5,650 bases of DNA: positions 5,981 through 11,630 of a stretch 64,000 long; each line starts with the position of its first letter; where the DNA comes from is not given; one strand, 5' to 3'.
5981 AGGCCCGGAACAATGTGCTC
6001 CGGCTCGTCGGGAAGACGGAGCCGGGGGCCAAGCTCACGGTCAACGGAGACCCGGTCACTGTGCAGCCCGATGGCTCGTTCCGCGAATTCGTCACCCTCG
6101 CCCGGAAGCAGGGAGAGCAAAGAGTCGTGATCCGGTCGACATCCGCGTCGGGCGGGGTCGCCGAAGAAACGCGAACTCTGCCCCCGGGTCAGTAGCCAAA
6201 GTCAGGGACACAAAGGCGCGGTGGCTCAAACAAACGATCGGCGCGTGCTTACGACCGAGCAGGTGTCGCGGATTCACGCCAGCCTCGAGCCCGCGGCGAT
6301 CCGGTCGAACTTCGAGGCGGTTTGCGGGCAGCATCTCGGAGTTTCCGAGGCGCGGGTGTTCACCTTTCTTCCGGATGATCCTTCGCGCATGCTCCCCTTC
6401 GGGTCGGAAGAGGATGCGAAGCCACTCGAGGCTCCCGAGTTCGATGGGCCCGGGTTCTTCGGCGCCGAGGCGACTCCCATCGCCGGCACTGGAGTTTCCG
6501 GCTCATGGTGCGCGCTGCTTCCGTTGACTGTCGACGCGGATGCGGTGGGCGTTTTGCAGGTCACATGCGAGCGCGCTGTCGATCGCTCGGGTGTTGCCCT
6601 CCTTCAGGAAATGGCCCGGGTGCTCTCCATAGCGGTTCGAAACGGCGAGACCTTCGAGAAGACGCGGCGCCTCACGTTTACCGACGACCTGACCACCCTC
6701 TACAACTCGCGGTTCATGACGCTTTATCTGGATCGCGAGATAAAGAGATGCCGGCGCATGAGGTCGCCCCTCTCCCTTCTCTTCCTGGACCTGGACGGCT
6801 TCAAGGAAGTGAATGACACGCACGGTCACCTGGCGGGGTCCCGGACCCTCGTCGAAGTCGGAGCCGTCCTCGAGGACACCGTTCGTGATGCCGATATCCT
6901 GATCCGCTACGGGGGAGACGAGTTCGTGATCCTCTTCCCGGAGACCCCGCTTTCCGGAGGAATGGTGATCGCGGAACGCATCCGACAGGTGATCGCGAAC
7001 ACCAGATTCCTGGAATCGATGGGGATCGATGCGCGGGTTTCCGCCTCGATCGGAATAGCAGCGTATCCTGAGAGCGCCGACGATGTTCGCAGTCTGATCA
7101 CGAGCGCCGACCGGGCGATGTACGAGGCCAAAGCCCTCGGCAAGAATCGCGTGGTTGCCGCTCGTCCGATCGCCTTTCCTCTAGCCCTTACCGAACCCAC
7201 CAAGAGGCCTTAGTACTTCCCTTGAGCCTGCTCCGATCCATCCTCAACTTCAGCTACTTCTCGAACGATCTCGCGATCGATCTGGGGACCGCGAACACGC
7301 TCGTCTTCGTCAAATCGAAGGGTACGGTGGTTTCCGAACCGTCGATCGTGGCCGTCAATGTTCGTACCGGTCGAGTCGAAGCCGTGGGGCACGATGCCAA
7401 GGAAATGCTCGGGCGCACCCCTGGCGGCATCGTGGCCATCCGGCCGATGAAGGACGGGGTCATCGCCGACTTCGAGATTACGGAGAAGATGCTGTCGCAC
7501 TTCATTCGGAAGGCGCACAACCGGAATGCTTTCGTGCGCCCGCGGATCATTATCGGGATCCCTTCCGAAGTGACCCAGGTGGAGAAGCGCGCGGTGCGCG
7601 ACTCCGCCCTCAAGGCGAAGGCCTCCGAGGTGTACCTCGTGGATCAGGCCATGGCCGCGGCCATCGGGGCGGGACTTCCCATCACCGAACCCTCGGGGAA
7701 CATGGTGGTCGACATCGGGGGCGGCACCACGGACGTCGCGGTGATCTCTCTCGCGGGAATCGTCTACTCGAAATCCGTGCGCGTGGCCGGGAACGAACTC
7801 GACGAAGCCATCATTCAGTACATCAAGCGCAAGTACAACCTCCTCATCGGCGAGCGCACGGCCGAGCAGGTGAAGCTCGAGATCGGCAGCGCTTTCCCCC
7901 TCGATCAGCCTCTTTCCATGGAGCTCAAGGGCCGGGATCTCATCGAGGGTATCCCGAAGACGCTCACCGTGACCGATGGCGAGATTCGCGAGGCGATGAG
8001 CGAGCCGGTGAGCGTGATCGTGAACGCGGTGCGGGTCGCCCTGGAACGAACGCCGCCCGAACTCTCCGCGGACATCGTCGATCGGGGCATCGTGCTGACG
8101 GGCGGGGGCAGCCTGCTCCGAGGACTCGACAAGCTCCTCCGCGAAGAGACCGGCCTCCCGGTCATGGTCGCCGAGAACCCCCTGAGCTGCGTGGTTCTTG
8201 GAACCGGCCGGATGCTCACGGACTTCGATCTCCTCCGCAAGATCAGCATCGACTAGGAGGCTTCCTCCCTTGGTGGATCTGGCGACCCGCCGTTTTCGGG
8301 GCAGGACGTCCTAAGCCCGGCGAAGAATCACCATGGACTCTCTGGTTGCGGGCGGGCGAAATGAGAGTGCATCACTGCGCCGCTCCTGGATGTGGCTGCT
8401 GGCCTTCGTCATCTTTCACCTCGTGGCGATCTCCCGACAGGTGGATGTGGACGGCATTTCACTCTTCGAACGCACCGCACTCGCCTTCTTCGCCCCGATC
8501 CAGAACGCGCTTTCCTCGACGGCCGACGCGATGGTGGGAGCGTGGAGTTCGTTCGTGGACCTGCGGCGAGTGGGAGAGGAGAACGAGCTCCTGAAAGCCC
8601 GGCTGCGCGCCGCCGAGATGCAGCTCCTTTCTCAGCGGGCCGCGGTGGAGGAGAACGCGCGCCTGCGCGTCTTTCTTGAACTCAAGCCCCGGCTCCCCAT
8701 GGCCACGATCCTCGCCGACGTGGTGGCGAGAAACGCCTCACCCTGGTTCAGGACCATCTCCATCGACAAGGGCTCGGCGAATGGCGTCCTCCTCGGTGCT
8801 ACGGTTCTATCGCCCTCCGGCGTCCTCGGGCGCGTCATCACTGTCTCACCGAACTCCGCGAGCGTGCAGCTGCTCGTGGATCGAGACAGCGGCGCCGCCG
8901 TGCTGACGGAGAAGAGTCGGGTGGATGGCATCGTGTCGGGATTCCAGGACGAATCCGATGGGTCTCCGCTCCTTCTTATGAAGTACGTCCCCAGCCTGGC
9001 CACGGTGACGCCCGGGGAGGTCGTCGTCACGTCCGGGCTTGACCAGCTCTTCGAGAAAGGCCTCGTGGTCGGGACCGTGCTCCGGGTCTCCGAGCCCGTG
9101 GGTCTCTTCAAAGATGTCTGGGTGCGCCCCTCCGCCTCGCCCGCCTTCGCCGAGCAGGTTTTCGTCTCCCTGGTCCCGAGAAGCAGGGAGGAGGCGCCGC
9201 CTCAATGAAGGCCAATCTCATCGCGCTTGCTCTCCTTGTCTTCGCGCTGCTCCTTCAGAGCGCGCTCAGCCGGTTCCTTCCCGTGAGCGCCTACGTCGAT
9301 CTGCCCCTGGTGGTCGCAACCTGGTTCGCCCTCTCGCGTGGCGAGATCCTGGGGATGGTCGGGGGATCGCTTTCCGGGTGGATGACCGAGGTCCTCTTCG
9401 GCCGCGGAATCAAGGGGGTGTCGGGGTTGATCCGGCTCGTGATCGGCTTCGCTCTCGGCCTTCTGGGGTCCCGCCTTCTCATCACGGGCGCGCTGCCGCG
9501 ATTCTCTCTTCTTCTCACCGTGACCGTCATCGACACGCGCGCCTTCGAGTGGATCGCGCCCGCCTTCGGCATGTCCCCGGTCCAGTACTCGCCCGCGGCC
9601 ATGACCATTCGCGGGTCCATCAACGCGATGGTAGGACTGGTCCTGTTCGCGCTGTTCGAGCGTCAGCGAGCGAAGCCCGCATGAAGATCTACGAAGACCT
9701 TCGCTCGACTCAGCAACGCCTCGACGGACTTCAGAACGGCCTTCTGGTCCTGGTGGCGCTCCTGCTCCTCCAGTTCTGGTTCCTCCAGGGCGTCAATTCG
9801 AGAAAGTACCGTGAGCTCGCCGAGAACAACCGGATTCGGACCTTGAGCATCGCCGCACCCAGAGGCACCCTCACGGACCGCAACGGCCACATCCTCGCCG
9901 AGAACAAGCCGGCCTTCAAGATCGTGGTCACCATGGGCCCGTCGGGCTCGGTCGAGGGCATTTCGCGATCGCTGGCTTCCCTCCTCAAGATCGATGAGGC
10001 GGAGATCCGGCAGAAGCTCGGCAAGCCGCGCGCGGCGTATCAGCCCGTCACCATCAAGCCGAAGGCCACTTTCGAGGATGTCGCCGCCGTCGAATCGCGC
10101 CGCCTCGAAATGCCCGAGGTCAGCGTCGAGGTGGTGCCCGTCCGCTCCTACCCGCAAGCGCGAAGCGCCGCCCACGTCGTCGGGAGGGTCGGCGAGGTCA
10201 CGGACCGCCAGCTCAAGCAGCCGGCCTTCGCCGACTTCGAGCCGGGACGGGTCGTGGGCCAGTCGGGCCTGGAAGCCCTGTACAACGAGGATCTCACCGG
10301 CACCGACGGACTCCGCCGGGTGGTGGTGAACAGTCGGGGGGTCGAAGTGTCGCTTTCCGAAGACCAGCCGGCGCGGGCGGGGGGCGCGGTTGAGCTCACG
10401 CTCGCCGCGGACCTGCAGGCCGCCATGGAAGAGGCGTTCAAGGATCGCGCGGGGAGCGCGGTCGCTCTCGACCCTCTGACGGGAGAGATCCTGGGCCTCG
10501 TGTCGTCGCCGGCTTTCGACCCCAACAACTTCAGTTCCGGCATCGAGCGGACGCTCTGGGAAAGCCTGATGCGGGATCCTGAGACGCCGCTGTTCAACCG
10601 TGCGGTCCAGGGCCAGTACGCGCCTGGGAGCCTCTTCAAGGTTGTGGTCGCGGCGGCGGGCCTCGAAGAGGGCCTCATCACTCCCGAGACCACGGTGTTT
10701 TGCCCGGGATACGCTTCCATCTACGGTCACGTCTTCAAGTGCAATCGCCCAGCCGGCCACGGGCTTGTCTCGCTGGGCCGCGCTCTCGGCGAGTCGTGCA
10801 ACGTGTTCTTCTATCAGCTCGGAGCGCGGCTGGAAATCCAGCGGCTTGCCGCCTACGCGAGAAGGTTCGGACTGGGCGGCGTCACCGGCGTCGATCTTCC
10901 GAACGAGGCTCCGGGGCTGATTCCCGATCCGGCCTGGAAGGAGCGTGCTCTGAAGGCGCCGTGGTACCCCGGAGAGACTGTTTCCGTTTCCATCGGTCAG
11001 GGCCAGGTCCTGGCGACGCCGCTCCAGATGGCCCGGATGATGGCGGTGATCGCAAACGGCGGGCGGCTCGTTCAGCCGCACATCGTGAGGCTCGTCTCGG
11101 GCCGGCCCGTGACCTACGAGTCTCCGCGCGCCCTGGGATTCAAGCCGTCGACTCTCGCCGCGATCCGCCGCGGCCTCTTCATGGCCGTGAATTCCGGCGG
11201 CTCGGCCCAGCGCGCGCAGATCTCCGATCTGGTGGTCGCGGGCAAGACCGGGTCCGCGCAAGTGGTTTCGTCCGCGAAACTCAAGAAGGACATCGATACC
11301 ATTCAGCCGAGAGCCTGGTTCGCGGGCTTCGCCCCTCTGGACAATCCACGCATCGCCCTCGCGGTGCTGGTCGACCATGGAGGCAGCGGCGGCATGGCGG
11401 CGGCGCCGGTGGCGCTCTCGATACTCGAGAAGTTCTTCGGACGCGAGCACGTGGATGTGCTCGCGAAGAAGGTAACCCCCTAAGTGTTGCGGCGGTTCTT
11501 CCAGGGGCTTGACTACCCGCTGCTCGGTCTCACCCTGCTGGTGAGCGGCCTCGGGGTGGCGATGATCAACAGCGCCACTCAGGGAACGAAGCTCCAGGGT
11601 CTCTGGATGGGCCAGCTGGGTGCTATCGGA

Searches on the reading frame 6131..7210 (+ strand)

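Call 13: search_protein_families(library=pfam, proteins=[window:6131-7210:+], max_evalue=0.0001)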
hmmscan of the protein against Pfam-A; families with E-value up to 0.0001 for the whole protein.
window:6131-7210:+ (360 aa): 1 family
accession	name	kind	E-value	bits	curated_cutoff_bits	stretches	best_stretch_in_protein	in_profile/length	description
PF00990.26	GGDEF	-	7.2e-46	156.3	23.8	1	183-340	2-161/161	Diguanylate cyclase, GGDEF domain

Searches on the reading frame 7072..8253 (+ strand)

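Call 13: search_protein_families(library=pfam, proteins=[window:7072-8253:+], max_evalue=0.0001)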
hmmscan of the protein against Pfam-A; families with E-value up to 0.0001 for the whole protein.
window:7072-8253:+ (394 aa): 5 families
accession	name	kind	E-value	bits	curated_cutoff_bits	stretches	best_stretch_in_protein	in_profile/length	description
PF06723.19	MreB_Mbl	-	1.4e-148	494.5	27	1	65-388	2-325/327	MreB/Mbl protein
PF14450.12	FtsA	-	5.4e-13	49.9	31.8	1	211-369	1-112/127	Cell division protein FtsA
PF00022.25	Actin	-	4.5e-12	45.7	27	1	90-254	31-190/410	Actin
PF11104.14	PilM_2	-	2.5e-07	30.4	27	0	339-369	277-307/340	Type IV pilus assembly protein PilM;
PF00012.26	HSP70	-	1.3e-06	27.3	20.6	1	157-256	134-239/599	Hsp70 protein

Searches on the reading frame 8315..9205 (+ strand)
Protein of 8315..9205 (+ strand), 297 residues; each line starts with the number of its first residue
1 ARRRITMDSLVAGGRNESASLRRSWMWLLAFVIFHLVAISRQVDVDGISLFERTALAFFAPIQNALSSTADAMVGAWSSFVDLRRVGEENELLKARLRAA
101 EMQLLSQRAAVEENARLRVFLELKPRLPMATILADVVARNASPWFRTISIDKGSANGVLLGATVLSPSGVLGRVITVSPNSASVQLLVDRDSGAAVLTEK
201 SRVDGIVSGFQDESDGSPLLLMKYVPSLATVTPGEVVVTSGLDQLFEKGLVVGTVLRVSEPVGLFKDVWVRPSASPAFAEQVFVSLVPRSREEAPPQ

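Call 13: search_protein_families(library=pfam, proteins=[window:8315-9205:+], max_evalue=0.0001)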
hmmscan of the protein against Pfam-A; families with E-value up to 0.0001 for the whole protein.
window:8315-9205:+ (297 aa): 1 family
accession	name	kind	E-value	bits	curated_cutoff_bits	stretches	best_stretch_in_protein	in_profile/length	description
PF04085.20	MreC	-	3.3e-36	124.7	28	1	136-284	1-145/147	Rod shape-determining protein MreC, barrel core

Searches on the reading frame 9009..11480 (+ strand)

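Call 13: search_protein_families(library=pfam, proteins=[window:9009-11480:+], max_evalue=0.0001)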
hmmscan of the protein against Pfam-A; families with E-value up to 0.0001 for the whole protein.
window:9009-11480:+ (824 aa): 2 families
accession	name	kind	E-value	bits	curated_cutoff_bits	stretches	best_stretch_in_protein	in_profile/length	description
PF00905.27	Transpeptidase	-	5.9e-71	239.6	22.1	1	482-807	1-299/299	Penicillin binding protein transpeptidase domain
PF03717.20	PBP_dimer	-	2.1e-37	129.7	24.4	1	281-447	2-176/180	Penicillin-binding Protein dimerisation domain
